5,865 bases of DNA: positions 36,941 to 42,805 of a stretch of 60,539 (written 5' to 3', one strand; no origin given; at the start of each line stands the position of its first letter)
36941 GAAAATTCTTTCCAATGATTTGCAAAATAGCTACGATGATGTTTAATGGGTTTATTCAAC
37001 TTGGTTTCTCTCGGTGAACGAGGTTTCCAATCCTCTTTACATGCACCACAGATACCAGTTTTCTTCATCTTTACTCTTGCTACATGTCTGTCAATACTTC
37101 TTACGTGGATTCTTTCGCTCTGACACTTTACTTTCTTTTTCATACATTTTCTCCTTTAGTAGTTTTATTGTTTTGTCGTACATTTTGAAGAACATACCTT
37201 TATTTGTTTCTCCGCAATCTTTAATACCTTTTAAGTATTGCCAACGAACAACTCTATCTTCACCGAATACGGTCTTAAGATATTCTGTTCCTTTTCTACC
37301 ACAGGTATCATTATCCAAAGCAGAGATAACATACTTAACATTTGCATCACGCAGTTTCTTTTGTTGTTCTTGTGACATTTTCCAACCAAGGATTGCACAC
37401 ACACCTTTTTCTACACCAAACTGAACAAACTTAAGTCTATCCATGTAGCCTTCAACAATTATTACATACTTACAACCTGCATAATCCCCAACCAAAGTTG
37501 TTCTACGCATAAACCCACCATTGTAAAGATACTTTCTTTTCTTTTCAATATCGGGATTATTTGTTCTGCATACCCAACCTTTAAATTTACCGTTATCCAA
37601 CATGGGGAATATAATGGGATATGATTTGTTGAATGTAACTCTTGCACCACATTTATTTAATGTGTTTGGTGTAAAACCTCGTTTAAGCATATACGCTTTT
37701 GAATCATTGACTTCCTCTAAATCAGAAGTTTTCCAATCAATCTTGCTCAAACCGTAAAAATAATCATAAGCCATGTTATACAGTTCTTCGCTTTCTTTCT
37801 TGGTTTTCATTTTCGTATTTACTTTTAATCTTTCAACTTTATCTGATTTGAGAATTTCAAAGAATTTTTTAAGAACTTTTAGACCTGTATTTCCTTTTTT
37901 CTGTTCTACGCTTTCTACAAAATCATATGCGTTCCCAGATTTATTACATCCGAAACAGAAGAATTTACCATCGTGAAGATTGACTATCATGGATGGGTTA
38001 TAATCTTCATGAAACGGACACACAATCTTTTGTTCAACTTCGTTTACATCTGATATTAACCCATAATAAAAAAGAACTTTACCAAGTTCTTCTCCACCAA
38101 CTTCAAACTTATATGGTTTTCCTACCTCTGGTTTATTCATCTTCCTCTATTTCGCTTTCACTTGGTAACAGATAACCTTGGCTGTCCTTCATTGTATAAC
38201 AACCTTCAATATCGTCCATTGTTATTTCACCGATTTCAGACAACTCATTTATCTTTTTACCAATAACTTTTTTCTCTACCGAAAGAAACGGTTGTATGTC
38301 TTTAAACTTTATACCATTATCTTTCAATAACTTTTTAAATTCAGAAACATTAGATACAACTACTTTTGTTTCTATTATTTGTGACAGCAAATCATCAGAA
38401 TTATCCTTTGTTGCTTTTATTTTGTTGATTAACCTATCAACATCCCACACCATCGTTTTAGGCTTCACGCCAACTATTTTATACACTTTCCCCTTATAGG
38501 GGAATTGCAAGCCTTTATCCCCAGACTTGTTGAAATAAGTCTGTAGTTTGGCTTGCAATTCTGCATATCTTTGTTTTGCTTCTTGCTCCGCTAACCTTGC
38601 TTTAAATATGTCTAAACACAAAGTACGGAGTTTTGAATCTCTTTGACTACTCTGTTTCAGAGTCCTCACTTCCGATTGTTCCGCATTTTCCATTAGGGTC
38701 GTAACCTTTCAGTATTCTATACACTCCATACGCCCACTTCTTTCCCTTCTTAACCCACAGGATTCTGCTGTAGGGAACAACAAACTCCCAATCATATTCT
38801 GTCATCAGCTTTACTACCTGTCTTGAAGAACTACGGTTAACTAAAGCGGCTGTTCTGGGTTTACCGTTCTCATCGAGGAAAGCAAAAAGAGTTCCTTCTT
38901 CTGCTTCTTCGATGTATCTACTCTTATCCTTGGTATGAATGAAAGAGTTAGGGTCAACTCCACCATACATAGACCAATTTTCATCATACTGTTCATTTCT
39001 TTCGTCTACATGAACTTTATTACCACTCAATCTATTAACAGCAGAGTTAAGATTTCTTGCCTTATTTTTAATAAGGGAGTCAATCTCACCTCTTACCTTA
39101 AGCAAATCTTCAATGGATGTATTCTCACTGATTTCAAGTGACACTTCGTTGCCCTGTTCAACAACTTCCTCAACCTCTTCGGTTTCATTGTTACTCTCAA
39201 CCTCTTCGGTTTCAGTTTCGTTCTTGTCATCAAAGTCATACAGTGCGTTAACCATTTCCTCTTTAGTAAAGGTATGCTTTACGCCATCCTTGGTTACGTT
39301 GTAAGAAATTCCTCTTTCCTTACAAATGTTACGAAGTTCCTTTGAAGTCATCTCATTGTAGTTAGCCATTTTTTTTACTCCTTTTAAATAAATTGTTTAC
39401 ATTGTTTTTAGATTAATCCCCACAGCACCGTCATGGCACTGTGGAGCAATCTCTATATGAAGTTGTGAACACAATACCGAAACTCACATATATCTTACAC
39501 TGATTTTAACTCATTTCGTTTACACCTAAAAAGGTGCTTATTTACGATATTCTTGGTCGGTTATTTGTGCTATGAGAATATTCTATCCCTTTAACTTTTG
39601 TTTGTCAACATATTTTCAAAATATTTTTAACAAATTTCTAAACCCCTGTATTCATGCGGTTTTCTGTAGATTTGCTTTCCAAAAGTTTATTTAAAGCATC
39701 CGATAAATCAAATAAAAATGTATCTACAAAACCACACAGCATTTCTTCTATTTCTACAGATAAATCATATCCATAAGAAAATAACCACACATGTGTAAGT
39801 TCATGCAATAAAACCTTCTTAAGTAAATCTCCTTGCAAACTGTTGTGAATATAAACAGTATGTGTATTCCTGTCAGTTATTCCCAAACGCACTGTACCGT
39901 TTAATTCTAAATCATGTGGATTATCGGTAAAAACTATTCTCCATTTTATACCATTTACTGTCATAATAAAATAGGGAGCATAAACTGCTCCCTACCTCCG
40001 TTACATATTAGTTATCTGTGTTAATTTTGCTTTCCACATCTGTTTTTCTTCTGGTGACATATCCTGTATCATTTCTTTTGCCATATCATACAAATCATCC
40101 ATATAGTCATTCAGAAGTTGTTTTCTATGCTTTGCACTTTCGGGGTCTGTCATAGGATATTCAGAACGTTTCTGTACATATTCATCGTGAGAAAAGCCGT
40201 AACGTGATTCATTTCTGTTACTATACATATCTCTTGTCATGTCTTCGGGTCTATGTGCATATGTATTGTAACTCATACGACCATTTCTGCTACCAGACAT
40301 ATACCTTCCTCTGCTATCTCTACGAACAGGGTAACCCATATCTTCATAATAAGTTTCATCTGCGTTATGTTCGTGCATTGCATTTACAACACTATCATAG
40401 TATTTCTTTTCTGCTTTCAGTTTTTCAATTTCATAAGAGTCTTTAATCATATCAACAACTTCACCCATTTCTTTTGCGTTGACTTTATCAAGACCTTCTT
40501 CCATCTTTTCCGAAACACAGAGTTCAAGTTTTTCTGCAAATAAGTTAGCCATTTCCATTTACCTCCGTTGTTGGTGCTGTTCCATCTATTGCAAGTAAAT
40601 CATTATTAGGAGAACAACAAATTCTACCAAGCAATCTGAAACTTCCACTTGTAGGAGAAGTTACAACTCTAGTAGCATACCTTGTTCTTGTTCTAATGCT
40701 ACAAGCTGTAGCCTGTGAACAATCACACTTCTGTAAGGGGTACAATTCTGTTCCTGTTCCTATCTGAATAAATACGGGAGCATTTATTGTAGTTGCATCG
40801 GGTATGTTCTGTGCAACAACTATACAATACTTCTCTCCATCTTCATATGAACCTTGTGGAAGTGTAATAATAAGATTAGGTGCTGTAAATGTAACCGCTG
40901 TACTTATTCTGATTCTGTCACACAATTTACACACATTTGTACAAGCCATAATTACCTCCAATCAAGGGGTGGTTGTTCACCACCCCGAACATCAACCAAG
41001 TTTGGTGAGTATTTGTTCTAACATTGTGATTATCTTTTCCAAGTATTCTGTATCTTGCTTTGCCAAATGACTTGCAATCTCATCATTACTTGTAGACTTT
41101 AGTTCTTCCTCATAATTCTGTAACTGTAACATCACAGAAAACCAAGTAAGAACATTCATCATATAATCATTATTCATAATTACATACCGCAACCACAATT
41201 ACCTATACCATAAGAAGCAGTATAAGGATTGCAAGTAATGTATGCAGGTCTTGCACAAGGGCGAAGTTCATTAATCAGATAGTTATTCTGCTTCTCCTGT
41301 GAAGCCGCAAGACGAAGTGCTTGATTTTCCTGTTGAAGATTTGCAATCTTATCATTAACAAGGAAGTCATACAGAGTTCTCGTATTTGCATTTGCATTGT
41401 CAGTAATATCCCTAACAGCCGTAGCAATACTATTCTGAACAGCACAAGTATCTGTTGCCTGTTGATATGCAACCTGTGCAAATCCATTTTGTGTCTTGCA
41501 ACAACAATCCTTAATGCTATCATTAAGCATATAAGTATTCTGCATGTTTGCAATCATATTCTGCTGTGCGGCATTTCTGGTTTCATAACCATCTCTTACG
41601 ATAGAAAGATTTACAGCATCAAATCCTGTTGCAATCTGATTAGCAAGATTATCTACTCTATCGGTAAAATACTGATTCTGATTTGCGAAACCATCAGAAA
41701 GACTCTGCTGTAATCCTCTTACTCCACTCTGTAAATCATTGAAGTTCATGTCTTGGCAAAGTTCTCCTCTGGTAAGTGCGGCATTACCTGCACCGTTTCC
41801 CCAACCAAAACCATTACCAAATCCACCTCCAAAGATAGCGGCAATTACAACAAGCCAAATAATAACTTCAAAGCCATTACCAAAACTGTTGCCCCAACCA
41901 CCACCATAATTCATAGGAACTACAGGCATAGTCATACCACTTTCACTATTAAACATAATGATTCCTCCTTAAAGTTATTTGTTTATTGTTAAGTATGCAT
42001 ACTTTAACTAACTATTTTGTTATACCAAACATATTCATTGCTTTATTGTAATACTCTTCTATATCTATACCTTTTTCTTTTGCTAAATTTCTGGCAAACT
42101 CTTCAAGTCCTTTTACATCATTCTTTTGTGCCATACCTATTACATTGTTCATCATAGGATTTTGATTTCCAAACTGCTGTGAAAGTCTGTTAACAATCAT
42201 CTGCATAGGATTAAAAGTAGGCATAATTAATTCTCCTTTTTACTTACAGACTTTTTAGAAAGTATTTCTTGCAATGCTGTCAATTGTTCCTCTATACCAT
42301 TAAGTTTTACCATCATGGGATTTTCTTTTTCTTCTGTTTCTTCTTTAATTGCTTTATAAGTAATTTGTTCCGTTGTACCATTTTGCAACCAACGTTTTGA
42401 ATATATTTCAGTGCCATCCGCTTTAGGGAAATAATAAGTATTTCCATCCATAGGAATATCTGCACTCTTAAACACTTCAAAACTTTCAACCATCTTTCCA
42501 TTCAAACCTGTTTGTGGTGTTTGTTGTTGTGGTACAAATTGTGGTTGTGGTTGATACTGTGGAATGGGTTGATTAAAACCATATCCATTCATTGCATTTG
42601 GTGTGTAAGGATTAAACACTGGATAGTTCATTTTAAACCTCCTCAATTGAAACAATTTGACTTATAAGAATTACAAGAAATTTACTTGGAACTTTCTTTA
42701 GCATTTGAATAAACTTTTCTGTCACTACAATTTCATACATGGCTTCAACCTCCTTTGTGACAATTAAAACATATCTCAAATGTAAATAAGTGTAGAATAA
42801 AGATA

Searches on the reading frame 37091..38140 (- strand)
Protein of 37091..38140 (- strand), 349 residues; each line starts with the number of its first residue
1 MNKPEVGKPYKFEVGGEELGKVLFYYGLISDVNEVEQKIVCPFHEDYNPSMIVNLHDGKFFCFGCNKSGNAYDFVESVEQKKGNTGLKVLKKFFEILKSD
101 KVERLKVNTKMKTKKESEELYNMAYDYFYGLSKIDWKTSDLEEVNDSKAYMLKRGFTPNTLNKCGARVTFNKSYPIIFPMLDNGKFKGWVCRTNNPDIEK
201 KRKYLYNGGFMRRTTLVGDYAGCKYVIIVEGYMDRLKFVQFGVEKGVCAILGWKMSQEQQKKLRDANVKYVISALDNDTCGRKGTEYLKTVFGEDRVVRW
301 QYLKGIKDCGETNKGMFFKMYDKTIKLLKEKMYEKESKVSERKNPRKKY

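Call 24: search_protein_families(library=phrogs, proteins=[window:37091-38140:-], max_evalue=0.001)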
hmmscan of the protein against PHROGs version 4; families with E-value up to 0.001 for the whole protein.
window:37091-38140:- (349 aa): 7 families
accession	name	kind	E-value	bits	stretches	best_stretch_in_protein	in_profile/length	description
phrog_47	-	DNA, RNA and nucleotide metabolism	1.8e-30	107.2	1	30-340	44-356/947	DNA primase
phrog_6444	-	DNA, RNA and nucleotide metabolism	1.8e-22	80.9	2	40-123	39-119/577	DNA primase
phrog_239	-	DNA, RNA and nucleotide metabolism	5e-15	56.5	1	36-309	40-292/801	DNA primase/helicase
phrog_11992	-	unknown function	4.5e-12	47.5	1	35-122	26-113/177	-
phrog_18097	-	DNA, RNA and nucleotide metabolism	7.2e-12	46.3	1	40-119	36-108/199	DNA primase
phrog_360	-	DNA, RNA and nucleotide metabolism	4.7e-11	43.9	1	33-82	26-75/133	DNA primase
phrog_2304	-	DNA, RNA and nucleotide metabolism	2.2e-09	38.6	1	27-84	23-80/133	DNA primase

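Call 65: search_protein_families(library=pfam, proteins=[window:37091-38140:-], max_evalue=0.01)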
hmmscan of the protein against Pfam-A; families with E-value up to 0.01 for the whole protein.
window:37091-38140:- (349 aa): 4 families
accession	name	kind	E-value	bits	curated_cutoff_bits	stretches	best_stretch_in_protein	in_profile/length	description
PF01807.25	Zn_ribbon_DnaG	-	2.3e-13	50.2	24.9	1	39-96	34-91/98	CHC2 zinc finger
PF13155.12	Toprim_2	-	1.3e-11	45.1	22.1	1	227-308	1-83/88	Toprim-like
PF13662.12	Toprim_4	-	1.3e-09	38.5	25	1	225-291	2-74/85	Toprim domain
PF01751.28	Toprim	-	2.2e-07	31.4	23.1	1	226-293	2-81/96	Toprim domain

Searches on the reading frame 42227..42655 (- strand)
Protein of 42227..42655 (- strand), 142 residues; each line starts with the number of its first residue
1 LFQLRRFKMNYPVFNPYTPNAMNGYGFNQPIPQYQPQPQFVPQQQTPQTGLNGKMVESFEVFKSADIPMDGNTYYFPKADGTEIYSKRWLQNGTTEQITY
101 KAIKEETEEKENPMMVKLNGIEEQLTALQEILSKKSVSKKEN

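Call 24: search_protein_families(library=phrogs, proteins=[window:42227-42655:-], max_evalue=0.001)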
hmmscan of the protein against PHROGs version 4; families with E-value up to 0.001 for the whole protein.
window:42227-42655:- (142 aa): 1 family
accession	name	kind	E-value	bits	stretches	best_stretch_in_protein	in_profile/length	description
phrog_21718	-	unknown function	1.2e-05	26.3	1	32-118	24-127/159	-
